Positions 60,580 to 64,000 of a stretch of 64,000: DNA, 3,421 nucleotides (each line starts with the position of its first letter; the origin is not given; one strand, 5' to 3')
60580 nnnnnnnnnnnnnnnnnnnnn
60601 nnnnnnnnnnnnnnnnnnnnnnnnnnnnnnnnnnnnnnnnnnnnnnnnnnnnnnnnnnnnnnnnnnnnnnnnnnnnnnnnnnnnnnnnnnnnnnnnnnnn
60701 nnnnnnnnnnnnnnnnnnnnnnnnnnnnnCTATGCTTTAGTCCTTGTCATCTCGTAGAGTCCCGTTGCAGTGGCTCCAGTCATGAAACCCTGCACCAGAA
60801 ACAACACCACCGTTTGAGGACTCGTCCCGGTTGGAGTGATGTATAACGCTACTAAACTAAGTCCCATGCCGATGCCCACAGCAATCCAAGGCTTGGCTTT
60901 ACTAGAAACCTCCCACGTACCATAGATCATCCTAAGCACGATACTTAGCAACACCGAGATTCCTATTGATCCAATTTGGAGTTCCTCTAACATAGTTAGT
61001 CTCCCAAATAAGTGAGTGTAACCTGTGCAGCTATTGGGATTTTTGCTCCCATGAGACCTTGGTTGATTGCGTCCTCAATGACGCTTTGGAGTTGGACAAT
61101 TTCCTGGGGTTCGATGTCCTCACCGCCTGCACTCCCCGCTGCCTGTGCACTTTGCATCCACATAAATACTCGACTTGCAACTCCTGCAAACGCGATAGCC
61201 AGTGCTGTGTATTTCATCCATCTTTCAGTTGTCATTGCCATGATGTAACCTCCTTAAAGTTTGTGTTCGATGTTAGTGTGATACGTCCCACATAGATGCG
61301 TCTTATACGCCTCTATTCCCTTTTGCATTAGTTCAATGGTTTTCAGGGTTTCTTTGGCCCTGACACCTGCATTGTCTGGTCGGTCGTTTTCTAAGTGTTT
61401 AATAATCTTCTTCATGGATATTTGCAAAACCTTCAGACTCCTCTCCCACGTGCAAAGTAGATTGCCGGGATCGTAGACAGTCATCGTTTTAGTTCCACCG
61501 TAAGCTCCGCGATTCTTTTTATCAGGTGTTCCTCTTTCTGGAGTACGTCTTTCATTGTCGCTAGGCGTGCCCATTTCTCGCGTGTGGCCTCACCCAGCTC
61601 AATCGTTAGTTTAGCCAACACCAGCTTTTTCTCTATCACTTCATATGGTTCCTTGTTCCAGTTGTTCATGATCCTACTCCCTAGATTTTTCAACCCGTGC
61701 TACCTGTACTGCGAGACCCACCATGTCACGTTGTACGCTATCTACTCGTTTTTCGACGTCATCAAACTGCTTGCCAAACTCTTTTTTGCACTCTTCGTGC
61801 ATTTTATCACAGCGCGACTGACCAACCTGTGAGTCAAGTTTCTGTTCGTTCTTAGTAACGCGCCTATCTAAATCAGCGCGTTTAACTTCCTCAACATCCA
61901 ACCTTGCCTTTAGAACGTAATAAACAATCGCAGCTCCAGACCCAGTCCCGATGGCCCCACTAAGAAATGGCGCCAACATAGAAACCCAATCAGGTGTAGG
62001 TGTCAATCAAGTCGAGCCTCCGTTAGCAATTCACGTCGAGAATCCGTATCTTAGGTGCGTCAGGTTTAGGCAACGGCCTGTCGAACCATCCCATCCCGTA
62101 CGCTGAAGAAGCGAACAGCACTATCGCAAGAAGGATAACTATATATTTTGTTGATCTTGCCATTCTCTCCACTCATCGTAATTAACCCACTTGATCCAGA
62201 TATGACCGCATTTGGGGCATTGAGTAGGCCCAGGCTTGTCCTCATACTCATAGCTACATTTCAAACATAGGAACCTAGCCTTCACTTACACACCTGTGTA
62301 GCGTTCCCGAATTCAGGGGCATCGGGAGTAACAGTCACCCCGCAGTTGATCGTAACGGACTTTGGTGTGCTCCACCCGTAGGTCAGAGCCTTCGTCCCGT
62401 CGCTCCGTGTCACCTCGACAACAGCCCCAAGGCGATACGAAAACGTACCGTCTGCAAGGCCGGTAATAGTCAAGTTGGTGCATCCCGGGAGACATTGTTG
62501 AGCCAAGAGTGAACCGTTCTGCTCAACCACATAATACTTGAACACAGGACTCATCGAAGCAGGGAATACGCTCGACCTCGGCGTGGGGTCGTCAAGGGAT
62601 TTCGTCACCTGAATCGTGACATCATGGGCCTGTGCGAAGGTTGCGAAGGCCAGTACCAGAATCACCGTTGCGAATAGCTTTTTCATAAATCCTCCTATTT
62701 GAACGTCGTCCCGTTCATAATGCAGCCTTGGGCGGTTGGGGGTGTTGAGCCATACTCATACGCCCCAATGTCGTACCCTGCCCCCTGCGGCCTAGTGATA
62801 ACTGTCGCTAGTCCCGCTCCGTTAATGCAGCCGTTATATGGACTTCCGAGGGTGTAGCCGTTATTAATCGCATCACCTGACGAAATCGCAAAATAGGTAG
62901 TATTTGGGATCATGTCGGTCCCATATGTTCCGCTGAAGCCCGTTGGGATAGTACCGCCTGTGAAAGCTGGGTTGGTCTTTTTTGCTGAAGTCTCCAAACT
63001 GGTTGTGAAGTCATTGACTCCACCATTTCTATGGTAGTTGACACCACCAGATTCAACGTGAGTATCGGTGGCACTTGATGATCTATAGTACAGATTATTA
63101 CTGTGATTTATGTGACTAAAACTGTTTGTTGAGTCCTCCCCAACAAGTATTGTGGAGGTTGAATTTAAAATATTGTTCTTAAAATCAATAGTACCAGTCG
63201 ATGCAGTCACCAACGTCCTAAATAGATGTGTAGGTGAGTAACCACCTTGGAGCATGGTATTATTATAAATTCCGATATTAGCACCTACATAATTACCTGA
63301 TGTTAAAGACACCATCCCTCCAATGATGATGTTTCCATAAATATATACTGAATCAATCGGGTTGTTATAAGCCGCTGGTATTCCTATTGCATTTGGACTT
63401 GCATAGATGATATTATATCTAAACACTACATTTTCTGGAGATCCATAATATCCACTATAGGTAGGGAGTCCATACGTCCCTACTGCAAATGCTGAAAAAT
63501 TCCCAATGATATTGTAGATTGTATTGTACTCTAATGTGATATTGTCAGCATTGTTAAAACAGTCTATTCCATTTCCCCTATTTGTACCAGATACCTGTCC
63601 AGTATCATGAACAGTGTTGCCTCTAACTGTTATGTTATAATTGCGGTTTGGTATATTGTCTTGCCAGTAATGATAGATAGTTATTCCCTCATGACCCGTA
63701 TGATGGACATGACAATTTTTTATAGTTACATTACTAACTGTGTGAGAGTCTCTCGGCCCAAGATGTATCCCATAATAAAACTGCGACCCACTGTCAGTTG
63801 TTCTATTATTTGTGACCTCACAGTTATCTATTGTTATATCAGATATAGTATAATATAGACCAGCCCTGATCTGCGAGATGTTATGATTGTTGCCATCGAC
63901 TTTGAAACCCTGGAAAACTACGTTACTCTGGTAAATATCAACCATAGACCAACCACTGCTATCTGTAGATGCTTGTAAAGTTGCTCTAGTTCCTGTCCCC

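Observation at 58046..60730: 894-aa multi-domain protein ending in an RlpA-like DPBB lytic-transglycosylase domain, placed between the lysis cassette and terminase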

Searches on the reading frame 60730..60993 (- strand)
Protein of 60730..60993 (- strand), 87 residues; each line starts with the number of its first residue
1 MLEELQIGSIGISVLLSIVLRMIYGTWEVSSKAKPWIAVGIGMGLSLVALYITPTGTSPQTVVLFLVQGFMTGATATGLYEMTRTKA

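Call 3: search_protein_families(library=pfam, proteins=[window:60730-60993:-], max_evalue=0.01)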
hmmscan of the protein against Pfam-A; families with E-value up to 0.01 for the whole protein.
window:60730-60993:- (87 aa): 2 families
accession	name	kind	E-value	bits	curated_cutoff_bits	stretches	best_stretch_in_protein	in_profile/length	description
PF16079.10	Phage_holin_5_2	-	0.00019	22.1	29.2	1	26-83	14-73/76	Phage holin family Hol44, in holin superfamily V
PF07690.21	MFS_1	-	0.0026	17.2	33.4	1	11-79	39-106/347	Major Facilitator Superfamily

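Call 4: search_protein_families(library=phrogs, proteins=[window:60730-60993:-], max_evalue=0.01)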
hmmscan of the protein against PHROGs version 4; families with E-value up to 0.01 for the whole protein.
window:60730-60993:- (87 aa): 2 families
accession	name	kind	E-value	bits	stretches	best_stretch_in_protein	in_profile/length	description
phrog_1299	-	lysis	1.5e-08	35.4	1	13-86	13-83/100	holin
phrog_1129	-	lysis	3.6e-06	27.9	1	11-84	13-78/86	holin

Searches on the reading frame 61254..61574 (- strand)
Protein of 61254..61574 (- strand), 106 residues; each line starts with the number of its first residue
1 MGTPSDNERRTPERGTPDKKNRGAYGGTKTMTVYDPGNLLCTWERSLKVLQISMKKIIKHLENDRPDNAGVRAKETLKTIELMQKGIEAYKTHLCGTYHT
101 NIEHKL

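Call 3: search_protein_families(library=pfam, proteins=[window:61254-61574:-], max_evalue=0.01)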
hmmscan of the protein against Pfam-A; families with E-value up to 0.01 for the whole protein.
window:61254-61574:- (106 aa): 0 families

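Call 4: search_protein_families(library=phrogs, proteins=[window:61254-61574:-], max_evalue=0.01)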
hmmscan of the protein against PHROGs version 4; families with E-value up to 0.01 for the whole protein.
window:61254-61574:- (106 aa): 0 families

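Call 84: search_solved_structures(query=window:61254-61574:-, max_evalue=5)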
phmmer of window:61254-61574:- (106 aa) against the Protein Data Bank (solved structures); distinct sequences matched with E-value up to 5: 1.
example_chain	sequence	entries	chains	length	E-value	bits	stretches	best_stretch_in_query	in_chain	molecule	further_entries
2z8u_A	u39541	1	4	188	1.4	12.7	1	31-65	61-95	TATA-box-binding protein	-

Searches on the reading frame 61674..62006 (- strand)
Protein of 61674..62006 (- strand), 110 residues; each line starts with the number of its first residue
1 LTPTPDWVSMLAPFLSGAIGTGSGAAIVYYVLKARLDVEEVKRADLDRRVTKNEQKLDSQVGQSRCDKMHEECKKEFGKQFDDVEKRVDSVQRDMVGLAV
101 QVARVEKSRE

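Call 3: search_protein_families(library=pfam, proteins=[window:61674-62006:-], max_evalue=0.01)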
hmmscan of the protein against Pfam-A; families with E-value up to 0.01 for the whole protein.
window:61674-62006:- (110 aa): 0 families

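Call 4: search_protein_families(library=phrogs, proteins=[window:61674-62006:-], max_evalue=0.01)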
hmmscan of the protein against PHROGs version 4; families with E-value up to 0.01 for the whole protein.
window:61674-62006:- (110 aa): 1 family
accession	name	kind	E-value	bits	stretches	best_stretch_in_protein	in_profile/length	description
phrog_24782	-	unknown function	0.0067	17.3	0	44-91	33-74/82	-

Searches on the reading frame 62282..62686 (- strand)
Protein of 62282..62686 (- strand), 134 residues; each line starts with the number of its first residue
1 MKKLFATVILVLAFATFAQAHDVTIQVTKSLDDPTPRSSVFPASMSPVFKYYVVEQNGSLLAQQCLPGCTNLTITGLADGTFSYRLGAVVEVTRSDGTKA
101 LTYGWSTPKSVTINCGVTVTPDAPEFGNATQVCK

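Call 3: search_protein_families(library=pfam, proteins=[window:62282-62686:-], max_evalue=0.01)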
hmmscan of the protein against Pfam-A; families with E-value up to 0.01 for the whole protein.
window:62282-62686:- (134 aa): 0 families

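Call 4: search_protein_families(library=phrogs, proteins=[window:62282-62686:-], max_evalue=0.01)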
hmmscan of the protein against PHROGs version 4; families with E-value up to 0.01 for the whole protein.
window:62282-62686:- (134 aa): 0 families

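Call 83: search_solved_structures(query=window:62282-62686:-, max_evalue=5)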
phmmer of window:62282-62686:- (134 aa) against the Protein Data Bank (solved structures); distinct sequences matched with E-value up to 5: 6.
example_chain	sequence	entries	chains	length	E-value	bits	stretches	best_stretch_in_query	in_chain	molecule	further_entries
23ac_A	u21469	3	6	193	0.29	14.3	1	39-111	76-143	Endo-1,4-beta-xylanase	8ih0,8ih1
8x1d_A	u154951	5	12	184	0.29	14.3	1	39-111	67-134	Endo-1,4-beta-xylanase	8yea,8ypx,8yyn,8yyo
1xyn_A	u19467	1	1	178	0.42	13.8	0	32-69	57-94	ENDO-1,4-BETA-XYLANASE I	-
4xjn_A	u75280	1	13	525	0.54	13.4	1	26-91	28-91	Nucleocapsid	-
1f5j_A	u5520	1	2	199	2.1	11.5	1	39-122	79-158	BETA-1,4-XYLANASE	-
1pvx_A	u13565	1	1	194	3.1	10.9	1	35-109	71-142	PROTEIN (ENDO-1,4-BETA-XYLANASE)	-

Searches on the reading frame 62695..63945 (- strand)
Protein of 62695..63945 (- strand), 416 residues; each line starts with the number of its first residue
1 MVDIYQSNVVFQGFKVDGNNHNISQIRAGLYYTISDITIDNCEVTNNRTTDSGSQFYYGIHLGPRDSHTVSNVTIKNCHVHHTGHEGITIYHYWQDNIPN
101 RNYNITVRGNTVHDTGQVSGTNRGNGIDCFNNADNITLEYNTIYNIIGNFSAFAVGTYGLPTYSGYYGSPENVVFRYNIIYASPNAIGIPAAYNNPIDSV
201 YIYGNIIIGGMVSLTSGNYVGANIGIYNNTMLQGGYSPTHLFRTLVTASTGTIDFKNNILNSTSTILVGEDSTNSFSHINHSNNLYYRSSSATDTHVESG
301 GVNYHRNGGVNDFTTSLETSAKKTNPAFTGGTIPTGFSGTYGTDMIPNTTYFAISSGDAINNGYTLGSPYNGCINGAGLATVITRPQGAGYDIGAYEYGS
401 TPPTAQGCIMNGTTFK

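Call 3: search_protein_families(library=pfam, proteins=[window:62695-63945:-], max_evalue=0.01)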
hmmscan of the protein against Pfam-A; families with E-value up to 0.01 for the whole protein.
window:62695-63945:- (416 aa): 1 family
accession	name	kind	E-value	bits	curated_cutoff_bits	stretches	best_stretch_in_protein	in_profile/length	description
PF13229.12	Beta_helix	-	1.2e-05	25.4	25.9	1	20-146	38-137/158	Right handed beta helix region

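Call 4: search_protein_families(library=phrogs, proteins=[window:62695-63945:-], max_evalue=0.01)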
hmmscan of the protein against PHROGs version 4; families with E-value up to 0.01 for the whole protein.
window:62695-63945:- (416 aa): 0 families
